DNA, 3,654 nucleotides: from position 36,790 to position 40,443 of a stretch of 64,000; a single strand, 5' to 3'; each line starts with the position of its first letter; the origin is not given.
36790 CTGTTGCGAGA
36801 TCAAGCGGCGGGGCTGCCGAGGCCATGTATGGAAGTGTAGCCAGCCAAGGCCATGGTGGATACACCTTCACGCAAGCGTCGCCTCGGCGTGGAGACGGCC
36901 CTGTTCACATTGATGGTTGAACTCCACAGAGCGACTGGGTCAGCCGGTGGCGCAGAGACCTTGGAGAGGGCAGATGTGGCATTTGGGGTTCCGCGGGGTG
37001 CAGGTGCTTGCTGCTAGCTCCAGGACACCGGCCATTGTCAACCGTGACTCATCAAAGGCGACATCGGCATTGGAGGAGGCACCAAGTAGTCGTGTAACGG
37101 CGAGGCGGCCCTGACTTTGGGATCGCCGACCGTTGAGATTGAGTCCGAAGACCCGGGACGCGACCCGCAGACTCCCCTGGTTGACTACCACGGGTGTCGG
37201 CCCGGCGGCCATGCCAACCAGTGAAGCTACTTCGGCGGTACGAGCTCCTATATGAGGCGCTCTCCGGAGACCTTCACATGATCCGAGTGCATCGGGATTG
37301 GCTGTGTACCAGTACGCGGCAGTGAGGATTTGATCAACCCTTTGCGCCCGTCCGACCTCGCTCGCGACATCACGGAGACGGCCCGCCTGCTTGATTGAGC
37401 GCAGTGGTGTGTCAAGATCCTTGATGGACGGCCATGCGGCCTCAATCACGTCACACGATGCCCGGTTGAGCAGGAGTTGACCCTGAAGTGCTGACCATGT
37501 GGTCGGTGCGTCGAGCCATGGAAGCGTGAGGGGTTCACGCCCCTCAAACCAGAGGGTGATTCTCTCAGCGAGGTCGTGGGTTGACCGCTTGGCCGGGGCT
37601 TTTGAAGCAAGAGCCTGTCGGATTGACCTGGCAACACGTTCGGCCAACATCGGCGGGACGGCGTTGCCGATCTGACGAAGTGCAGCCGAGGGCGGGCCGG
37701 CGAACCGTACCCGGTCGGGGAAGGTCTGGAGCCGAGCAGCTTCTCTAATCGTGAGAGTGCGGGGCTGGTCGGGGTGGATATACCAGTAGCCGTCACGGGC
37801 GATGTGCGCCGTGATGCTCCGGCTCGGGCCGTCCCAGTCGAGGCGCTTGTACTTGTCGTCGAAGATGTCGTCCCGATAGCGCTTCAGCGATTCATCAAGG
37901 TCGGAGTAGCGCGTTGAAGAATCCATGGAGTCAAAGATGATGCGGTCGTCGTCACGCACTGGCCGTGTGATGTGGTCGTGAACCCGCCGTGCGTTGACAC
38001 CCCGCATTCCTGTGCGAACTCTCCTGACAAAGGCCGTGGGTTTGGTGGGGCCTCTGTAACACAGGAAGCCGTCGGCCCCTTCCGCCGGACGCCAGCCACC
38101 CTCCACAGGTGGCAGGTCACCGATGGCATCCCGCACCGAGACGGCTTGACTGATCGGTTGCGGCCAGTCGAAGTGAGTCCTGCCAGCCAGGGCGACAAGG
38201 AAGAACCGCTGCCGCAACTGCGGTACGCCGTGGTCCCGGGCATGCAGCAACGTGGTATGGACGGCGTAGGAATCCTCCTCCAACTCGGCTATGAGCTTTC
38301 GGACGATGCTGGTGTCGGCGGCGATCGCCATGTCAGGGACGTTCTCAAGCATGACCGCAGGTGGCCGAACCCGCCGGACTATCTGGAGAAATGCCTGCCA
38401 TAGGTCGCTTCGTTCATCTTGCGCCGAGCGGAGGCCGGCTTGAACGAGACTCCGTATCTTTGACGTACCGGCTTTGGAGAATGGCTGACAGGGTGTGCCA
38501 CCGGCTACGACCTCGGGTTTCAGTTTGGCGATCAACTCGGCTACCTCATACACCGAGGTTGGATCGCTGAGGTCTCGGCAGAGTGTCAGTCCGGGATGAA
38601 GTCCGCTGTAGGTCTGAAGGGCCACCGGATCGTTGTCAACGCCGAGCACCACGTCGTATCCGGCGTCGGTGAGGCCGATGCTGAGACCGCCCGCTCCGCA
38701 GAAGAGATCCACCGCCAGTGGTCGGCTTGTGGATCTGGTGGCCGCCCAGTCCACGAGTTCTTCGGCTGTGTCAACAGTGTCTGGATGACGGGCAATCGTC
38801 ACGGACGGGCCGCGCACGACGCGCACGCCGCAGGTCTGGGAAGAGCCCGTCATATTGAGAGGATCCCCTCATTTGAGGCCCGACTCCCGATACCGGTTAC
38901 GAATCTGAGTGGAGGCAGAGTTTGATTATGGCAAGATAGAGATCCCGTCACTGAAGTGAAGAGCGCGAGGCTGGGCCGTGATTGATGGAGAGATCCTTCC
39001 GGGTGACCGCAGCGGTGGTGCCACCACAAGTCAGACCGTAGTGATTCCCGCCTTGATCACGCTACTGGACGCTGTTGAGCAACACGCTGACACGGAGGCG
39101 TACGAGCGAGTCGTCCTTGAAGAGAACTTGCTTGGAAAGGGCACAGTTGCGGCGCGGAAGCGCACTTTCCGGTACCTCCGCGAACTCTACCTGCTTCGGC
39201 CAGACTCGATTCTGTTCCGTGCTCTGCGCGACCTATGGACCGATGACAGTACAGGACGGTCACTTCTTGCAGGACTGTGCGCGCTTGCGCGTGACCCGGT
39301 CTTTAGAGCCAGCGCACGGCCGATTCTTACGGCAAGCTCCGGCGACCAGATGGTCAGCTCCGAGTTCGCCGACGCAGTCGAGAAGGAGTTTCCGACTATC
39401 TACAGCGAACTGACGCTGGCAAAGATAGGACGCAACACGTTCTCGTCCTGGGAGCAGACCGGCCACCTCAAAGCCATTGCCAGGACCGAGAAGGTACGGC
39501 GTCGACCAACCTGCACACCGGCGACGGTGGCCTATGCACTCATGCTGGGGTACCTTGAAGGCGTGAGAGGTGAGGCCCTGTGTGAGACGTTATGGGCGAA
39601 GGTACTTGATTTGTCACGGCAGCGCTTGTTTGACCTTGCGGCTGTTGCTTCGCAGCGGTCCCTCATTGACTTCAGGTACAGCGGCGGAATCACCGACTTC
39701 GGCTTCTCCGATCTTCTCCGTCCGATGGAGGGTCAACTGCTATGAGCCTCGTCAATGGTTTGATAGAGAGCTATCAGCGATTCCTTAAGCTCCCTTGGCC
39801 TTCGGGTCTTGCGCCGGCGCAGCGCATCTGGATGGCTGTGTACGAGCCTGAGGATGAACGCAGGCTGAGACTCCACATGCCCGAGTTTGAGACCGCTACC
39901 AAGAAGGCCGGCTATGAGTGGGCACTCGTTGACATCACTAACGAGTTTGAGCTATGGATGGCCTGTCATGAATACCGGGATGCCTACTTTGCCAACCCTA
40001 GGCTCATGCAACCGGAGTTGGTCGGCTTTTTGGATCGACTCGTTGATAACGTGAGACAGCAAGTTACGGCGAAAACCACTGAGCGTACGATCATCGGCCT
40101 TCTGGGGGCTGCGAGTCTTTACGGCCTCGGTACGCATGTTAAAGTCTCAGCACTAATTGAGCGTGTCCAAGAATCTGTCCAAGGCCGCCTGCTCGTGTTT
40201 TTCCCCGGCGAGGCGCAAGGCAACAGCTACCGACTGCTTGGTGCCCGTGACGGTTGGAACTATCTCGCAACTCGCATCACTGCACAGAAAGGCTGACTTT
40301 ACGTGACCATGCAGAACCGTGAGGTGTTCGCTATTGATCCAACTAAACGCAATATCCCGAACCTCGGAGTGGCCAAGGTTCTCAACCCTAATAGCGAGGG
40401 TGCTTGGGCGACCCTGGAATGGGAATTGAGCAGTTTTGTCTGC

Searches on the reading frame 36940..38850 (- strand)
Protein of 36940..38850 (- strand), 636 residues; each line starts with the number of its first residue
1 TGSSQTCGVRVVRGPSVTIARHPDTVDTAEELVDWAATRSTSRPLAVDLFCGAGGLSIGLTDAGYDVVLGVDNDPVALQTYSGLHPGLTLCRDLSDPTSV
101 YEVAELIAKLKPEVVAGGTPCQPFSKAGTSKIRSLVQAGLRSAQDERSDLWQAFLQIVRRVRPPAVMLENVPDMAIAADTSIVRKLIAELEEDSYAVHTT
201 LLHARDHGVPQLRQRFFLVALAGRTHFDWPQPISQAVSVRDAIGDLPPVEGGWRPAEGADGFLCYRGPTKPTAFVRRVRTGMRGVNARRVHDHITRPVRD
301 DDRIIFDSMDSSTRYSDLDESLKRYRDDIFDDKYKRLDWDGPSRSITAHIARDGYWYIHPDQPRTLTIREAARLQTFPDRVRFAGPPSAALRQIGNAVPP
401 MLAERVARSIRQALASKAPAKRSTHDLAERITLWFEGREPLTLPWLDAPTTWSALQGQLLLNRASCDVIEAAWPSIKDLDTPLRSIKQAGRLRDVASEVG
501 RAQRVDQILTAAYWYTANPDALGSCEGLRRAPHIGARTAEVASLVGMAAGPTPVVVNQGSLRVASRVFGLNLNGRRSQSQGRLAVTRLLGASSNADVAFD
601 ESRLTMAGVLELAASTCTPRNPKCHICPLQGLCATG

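Call 4: search_protein_families(library=padloc, proteins=[window:36940-38850:-], max_evalue=0.001)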
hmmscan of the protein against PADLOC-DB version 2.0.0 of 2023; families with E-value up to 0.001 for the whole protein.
window:36940-38850:- (636 aa): 57 families (the best 25 are shown)
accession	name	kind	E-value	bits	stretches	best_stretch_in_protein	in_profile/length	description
PDLC03234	MTase_II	-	4.9e-82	274.2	1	43-417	4-369/375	Type II methyltransferase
PDLC02648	DrmMII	-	2.5e-79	265.3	1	32-416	10-453/468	DrmMII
PDLC03326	MTase_II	-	1.7e-75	252.7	1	42-429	3-391/412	Type II methyltransferase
PDLC03378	MTase_II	-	6.8e-75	250.5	1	46-418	5-334/344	Type II methyltransferase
PDLC02649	DrmMII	-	4.4e-66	221.6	2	112-416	116-420/422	DrmMII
PDLC00026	DruM2|DruM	-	1.7e-60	203.3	1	43-427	4-331/336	DNA cytosine methylase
PDLC00033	DruM2|DruM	-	5.2e-60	201.7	1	46-416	24-366/368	DNA cytosine methylase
PDLC03272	MTase_II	-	4.4e-55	185.4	1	36-423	67-399/407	Type II methyltransferase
PDLC03237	MTase_II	-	3.1e-53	179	2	46-222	796-969/1036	Type II methyltransferase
PDLC02656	DrmMII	-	5.1e-52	175.3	2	306-417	362-472/491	DrmMII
PDLC03232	MTase_II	-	2.5e-42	143.2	1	114-414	135-460/465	Type II methyltransferase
PDLC00027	DruM2|DruM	-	2.2e-41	140.4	2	46-242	14-194/361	DNA cytosine methylase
PDLC03307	MTase_II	-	2.8e-40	136.7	3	46-175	3-115/382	Type II methyltransferase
PDLC00029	DruM2|DruM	-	2e-39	133.9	2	47-256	8-201/329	DNA cytosine methylase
PDLC03343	MTase_II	-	5.8e-39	132.3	2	46-218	8-164/462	Type II methyltransferase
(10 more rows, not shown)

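Call 5: search_protein_families(library=ncbifam, proteins=[window:36940-38850:-], max_evalue=0.001)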
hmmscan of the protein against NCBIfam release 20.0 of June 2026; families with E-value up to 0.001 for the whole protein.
window:36940-38850:- (636 aa): 4 families
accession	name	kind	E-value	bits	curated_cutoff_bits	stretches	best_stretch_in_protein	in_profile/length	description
TIGR00675.1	dcm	superfamily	4.5e-44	151.4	100.65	1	47-410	2-329/329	DNA (cytosine-5-)-methyltransferase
NF007772.0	PRK10458.1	subfamily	4.8e-12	45.2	710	1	47-201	92-258/472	DNA cytosine methylase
TIGR01084.1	mutY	equivalog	2e-06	27.6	286.5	1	528-634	109-207/277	A/G-specific adenine glycosylase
TIGR00406.1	prmA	equivalog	0.00026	20.5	183.15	1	34-79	151-196/288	50S ribosomal protein L11 methyltransferase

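Call 47: search_protein_families(library=pfam, proteins=[window:36940-38850:-], max_evalue=0.001)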
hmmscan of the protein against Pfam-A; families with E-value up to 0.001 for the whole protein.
window:36940-38850:- (636 aa): 2 families
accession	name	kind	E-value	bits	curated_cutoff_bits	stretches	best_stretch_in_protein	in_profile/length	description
PF00145.23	DNA_methylase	-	1.5e-52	179.5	22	1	47-411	4-323/324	C-5 cytosine-specific DNA methylase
PF10576.14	EndIII_4Fe-2S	-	4.3e-07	30.5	20.5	1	617-633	1-17/17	Iron-sulfur binding domain of endonuclease III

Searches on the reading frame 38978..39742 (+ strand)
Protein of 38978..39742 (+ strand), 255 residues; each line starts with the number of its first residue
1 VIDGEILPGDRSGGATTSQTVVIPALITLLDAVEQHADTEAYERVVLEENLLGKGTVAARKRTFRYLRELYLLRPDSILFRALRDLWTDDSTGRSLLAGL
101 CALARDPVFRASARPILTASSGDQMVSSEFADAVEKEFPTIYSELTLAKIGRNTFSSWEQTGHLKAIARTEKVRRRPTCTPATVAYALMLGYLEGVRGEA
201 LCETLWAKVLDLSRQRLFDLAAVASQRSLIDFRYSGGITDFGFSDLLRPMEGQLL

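Call 4: search_protein_families(library=padloc, proteins=[window:38978-39742:+], max_evalue=0.001)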
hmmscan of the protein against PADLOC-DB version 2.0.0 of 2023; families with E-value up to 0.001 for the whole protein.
window:38978-39742:+ (255 aa): 3 families
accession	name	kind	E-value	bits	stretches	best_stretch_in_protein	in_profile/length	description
PDLC02450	BrxA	-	6.6e-72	240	1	12-254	17-257/259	BrxA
PDLC02453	BrxA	-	1.1e-29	102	1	14-252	175-411/421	BrxA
PDLC02455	BrxA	-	8e-21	72.7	1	34-248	11-223/226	BrxA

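Call 5: search_protein_families(library=ncbifam, proteins=[window:38978-39742:+], max_evalue=0.001)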
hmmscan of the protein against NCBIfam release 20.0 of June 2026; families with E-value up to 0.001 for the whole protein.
window:38978-39742:+ (255 aa): 0 families

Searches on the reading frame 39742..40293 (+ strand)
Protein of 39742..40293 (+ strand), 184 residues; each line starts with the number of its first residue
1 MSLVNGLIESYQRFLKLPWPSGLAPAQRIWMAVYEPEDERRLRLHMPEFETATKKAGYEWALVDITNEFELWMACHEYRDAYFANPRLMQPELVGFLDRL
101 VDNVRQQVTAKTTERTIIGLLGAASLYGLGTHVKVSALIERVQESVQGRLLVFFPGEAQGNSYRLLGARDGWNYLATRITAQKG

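Call 4: search_protein_families(library=padloc, proteins=[window:39742-40293:+], max_evalue=0.001)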
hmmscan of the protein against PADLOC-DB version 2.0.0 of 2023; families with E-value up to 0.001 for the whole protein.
window:39742-40293:+ (184 aa): 2 families
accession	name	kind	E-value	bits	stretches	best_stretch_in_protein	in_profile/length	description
PDLC02469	BrxB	-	1.5e-62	208.5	1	1-183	1-182/184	BrxB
PDLC02463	BrxB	-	0.00021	19.4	1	30-179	34-189/193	BrxB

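Call 5: search_protein_families(library=ncbifam, proteins=[window:39742-40293:+], max_evalue=0.001)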
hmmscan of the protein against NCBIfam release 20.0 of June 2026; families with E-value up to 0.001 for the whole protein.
window:39742-40293:+ (184 aa): 0 families
